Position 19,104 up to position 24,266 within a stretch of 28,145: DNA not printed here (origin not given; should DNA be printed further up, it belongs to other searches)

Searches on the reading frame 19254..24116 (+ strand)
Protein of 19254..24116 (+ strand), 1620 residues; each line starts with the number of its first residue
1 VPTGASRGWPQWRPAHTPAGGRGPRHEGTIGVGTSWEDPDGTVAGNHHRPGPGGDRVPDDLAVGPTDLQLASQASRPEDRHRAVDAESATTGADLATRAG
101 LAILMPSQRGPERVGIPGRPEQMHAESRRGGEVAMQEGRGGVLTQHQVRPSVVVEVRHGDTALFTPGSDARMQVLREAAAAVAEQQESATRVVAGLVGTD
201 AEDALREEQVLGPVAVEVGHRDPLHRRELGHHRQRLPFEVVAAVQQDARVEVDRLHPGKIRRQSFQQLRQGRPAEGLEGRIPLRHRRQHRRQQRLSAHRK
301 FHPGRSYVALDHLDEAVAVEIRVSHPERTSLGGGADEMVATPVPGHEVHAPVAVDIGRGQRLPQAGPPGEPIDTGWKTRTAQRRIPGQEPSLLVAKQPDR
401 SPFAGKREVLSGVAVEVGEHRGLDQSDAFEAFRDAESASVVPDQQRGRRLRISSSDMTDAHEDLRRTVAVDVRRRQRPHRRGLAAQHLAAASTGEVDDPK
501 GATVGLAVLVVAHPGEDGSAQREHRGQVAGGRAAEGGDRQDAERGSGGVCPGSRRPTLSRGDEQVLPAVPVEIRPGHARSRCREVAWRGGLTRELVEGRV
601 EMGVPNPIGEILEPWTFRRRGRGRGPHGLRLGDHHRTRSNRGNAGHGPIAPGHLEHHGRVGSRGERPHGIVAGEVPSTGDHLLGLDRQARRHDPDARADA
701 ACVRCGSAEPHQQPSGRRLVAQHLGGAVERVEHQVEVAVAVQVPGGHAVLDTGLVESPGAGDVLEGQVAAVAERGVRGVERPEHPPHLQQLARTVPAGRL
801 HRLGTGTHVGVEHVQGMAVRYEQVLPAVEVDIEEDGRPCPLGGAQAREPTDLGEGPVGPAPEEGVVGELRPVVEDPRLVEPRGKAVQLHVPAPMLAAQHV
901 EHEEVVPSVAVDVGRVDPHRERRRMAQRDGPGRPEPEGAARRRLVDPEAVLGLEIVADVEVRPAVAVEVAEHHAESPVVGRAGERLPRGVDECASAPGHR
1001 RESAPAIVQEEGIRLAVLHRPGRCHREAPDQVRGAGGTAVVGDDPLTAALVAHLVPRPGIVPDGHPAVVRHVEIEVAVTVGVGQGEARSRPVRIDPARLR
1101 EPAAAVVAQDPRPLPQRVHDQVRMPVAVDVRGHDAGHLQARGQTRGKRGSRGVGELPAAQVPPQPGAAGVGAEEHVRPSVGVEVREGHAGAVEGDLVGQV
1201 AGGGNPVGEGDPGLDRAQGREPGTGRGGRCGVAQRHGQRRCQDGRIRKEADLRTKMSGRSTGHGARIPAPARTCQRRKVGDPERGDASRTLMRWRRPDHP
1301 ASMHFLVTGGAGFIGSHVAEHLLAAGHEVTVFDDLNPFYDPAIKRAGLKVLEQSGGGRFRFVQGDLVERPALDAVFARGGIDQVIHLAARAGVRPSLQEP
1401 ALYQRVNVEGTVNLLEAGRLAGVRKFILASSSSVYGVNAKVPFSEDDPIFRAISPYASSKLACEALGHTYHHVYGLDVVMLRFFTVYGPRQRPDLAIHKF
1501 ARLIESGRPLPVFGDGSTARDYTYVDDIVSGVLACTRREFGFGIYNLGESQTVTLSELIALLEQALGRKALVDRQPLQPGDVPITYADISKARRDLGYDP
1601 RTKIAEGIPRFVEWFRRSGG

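Call 83: search_protein_families(library=pfam, proteins=[window:19254-24116:+], max_evalue=0.0001)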
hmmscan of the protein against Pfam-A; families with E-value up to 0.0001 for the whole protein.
window:19254-24116:+ (1620 aa): 7 families
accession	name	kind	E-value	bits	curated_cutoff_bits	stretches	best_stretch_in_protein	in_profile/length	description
PF16363.11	GDP_Man_Dehyd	-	5.9e-62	210.5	27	1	1306-1609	1-330/332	GDP-mannose 4,6 dehydratase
PF01370.27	Epimerase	-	1.6e-59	201.6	20.9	1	1306-1548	2-240/240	NAD dependent epimerase/dehydratase family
PF01073.25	3Beta_HSD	-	7.9e-21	74.7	22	1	1306-1530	1-223/280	3-beta hydroxysteroid dehydrogenase/isomerase family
PF04321.23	RmlD_sub_bind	-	6.2e-13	48.9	27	1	1303-1557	1-222/287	RmlD substrate binding domain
PF02719.21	Polysacc_synt_2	-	9.3e-09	35.3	20.2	1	1306-1432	2-129/293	Polysaccharide biosynthesis protein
PF13460.12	NAD_binding_10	-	8.8e-08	32.7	27.2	1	1309-1464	1-128/184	NAD(P)H-binding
PF07993.18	NAD_binding_4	-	1.3e-06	28.2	20.1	1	1307-1488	1-209/258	Male sterility protein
